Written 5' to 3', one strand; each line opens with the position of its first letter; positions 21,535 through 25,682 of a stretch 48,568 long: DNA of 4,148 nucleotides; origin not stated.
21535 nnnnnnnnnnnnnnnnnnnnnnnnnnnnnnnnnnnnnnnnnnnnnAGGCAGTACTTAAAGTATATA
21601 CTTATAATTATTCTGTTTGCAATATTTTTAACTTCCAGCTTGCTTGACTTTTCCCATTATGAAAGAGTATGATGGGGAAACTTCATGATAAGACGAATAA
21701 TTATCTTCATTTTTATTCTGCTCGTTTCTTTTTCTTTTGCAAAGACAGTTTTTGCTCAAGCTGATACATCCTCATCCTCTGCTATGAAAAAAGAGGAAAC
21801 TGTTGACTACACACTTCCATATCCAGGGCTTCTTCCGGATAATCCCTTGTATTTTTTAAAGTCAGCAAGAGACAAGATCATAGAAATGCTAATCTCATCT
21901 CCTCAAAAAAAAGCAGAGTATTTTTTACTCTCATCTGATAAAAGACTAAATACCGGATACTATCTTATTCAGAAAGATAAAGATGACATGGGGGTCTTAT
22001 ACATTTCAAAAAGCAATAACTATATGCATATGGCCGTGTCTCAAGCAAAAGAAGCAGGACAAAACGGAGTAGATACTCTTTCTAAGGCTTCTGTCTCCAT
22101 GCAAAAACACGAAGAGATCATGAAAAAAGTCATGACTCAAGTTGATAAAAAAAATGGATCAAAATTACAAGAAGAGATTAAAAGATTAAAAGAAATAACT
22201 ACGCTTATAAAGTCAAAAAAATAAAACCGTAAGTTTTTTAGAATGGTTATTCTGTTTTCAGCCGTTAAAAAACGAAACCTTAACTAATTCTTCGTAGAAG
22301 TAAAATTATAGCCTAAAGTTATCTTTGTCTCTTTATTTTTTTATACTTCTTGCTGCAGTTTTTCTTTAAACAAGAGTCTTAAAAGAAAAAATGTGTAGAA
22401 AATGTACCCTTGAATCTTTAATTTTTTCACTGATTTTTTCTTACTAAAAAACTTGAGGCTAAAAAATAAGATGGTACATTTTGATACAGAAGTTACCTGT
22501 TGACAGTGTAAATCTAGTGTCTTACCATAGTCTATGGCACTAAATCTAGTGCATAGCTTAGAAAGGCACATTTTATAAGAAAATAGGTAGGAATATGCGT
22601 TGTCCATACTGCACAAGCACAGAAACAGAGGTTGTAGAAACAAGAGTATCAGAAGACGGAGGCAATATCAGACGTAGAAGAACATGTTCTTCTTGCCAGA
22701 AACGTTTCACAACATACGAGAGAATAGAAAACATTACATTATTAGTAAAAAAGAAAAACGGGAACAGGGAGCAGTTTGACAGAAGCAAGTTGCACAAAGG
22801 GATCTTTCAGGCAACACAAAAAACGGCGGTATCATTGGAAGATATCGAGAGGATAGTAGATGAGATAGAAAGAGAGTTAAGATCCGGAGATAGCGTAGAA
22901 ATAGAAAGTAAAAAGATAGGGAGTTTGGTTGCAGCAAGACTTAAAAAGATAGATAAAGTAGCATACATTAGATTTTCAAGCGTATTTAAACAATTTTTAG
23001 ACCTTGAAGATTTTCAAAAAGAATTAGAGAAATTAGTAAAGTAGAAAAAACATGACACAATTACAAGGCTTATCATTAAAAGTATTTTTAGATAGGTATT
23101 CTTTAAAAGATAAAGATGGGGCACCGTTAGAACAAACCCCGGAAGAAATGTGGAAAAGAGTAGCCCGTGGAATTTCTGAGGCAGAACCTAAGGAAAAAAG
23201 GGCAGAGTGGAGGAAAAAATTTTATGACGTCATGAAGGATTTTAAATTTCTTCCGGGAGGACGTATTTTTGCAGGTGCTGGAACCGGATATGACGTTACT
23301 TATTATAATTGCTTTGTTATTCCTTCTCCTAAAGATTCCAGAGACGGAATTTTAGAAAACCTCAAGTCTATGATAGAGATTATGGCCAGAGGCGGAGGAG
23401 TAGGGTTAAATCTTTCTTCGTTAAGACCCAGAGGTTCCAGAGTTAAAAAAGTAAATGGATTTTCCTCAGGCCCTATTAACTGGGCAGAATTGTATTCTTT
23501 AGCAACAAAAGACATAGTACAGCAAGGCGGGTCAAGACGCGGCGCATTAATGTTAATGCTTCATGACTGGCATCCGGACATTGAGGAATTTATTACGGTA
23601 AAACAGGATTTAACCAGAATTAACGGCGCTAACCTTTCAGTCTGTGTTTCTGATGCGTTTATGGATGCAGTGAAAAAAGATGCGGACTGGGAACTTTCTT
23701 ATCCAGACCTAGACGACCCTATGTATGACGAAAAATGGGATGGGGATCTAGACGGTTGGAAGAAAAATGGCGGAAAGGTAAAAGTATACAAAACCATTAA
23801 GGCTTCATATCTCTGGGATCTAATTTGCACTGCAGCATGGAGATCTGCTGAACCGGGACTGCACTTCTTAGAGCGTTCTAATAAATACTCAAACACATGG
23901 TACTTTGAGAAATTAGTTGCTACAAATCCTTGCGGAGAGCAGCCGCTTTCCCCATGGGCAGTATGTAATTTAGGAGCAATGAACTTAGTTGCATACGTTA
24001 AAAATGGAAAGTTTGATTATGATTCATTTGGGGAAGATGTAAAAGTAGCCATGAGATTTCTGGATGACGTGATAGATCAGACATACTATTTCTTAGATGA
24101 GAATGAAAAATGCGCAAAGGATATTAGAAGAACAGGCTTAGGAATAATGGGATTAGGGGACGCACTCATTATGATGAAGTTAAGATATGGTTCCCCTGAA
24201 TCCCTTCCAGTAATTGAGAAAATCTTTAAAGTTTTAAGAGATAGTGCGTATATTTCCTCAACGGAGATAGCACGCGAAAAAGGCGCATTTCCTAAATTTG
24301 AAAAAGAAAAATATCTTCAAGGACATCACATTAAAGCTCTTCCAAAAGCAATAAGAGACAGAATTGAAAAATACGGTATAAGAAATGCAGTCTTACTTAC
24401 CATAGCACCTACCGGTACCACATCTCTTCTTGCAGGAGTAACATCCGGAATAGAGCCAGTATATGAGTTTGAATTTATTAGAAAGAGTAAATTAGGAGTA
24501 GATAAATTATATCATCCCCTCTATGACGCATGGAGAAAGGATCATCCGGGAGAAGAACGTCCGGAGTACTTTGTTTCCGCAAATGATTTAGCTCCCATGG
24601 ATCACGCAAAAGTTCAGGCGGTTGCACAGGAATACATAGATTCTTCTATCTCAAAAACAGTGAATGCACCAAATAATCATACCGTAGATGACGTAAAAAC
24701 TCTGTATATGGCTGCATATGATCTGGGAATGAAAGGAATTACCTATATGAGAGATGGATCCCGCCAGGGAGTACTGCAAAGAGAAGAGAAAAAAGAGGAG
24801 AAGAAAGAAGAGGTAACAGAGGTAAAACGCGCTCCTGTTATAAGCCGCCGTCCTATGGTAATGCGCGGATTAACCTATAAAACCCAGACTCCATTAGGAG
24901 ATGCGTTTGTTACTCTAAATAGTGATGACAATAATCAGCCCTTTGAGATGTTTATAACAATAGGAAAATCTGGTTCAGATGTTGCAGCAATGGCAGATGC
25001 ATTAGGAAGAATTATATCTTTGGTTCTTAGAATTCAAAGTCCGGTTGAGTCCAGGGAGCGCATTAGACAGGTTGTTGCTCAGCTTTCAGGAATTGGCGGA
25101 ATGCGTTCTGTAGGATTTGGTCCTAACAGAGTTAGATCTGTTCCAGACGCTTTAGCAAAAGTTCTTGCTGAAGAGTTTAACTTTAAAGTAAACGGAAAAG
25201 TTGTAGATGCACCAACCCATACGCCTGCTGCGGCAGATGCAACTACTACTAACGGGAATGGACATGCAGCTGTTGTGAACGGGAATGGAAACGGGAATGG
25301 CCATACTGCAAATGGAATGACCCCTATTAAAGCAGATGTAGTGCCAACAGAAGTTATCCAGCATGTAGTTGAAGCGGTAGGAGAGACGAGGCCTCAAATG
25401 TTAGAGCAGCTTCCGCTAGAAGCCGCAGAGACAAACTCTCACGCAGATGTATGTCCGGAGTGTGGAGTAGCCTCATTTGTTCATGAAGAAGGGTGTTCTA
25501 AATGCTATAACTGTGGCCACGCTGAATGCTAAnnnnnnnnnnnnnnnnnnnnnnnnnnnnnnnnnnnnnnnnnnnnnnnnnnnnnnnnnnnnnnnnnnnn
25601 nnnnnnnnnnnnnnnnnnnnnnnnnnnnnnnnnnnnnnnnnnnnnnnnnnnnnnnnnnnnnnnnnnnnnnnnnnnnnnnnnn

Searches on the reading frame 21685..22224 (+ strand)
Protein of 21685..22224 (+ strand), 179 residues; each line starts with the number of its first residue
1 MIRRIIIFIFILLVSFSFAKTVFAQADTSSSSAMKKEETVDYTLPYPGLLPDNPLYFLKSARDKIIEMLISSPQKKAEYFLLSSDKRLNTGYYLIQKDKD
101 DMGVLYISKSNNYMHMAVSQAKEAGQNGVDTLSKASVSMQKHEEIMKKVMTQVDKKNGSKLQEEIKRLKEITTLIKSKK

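Call 6: search_protein_families(library=pfam, proteins=[window:21685-22224:+])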
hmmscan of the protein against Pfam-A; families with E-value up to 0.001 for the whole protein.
window:21685-22224:+ (179 aa): 1 family
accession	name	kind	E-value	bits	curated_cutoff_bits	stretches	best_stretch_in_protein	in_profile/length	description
PF18915.5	DUF5667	-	1.3e-07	32.4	27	1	48-149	1-96/99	Domain of unknown function (DUF5667)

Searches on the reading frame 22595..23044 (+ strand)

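Call 6: search_protein_families(library=pfam, proteins=[window:22595-23044:+])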
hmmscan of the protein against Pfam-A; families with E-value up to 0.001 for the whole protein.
window:22595-23044:+ (149 aa): 2 families
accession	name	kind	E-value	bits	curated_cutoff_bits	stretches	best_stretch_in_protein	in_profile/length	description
PF22811.2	Zn_ribbon_NrdR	-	1.5e-18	66.9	27.2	1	1-42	1-42/42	Transcriptional repressor NrdR-like, N-terminal domain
PF03477.21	ATP-cone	-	4.1e-17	62.9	25.8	1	50-134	2-85/88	ATP cone domain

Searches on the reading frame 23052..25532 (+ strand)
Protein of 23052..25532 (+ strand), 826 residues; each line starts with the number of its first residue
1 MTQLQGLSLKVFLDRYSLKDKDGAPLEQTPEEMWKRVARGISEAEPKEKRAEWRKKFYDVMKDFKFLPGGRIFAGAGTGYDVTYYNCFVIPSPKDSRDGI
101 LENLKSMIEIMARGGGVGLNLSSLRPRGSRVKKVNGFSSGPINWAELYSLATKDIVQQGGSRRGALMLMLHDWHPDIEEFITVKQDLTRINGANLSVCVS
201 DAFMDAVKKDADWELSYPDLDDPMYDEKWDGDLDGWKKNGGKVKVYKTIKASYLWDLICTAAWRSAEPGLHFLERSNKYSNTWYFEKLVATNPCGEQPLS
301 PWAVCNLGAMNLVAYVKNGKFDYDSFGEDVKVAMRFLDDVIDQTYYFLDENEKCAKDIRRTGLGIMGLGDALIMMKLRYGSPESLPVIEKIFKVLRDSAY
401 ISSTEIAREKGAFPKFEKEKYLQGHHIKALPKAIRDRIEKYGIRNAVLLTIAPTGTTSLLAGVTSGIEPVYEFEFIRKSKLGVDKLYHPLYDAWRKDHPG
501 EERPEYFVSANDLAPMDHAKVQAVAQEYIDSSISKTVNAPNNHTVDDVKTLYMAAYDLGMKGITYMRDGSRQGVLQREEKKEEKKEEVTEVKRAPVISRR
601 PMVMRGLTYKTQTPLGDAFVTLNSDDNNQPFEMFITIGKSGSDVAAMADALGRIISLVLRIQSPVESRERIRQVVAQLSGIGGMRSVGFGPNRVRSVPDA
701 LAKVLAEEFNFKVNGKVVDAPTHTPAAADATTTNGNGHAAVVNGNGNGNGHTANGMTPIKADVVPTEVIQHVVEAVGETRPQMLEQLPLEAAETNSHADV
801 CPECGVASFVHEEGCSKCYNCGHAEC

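Call 6: search_protein_families(library=pfam, proteins=[window:23052-25532:+])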
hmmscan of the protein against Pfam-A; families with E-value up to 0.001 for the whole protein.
window:23052-25532:+ (826 aa): 3 families
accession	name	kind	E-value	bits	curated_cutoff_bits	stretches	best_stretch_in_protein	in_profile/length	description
PF02867.20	Ribonuc_red_lgC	-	2.1e-123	413.2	23.9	1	86-566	2-523/523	Ribonucleotide reductase, barrel domain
PF00317.26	Ribonuc_red_lgN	-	1.5e-20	73.5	28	1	5-79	4-75/77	Ribonucleotide reductase, all-alpha domain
PF12637.14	TSCPD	-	4e-14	53.1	22.8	1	608-707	2-86/88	TSCPD domain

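Call 33: search_protein_families(library=ncbifam, proteins=[window:23052-25532:+], max_evalue=0.01)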
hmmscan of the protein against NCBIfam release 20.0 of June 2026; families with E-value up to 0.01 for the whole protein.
window:23052-25532:+ (826 aa): 21 families
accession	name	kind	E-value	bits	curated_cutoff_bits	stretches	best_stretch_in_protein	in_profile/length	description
NF006417.0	PRK08665.1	equivalog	1.5e-183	612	961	2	4-479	12-453/759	vitamin B12-dependent ribonucleotide reductase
TIGR02504.1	NrdJ_Z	equivalog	5.9e-178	593.2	399.95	1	9-573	2-603/606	adenosylcobalamin-dependent ribonucleoside-diphosphate reductase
NF005991.0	PRK08115.1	equivalog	2.9e-170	568.1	854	2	190-593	366-797/858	vitamin B12-dependent ribonucleotide reductase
NF005010.0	PRK06406.1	subfamily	2.2e-114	383.4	1125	2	49-485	215-612/771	vitamin B12-dependent ribonucleotide reductase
NF005401.0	PRK06948.1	subfamily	1.6e-110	370.5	906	1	5-581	14-595/604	ribonucleotide reductase-like protein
TIGR02506.1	NrdE_NrdA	equivalog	2e-102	343.7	341.05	1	9-567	4-614/616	ribonucleoside-diphosphate reductase subunit alpha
NF005122.0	PRK06556.1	equivalog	1.7e-79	267.7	859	3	513-824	645-956/960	vitamin B12-dependent ribonucleotide reductase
NF005101.0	PRK06539.1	equivalog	4e-69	233.5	988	3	8-424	152-575/822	ribonucleoside-diphosphate reductase subunit alpha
NF006207.0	PRK08332.1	equivalog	5.2e-65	219.5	2400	2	290-577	1238-1563/1684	vitamin B12-dependent ribonucleotide reductase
NF005544.0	PRK07207.1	equivalog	6.3e-65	219.5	965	2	3-421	295-720/965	ribonucleoside-diphosphate reductase subunit alpha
NF006279.0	PRK08447.1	equivalog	2.1e-59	201.7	1082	2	4-296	137-428/789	ribonucleoside-diphosphate reductase subunit alpha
NF005483.0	PRK07088.1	equivalog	3.5e-58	197.4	1214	2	303-570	494-753/764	ribonucleoside-diphosphate reductase subunit alpha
NF009029.0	PRK12365.1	equivalog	8.5e-57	192.8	1350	2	8-424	382-805/1046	ribonucleoside-diphosphate reductase subunit alpha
NF009028.0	PRK12364.1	equivalog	8.7e-56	189.4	1377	2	302-570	568-831/842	ribonucleoside-diphosphate reductase subunit alpha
NF005736.0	PRK07562.1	equivalog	1.8e-55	188.2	1737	3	193-420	397-604/1222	vitamin B12-dependent ribonucleotide reductase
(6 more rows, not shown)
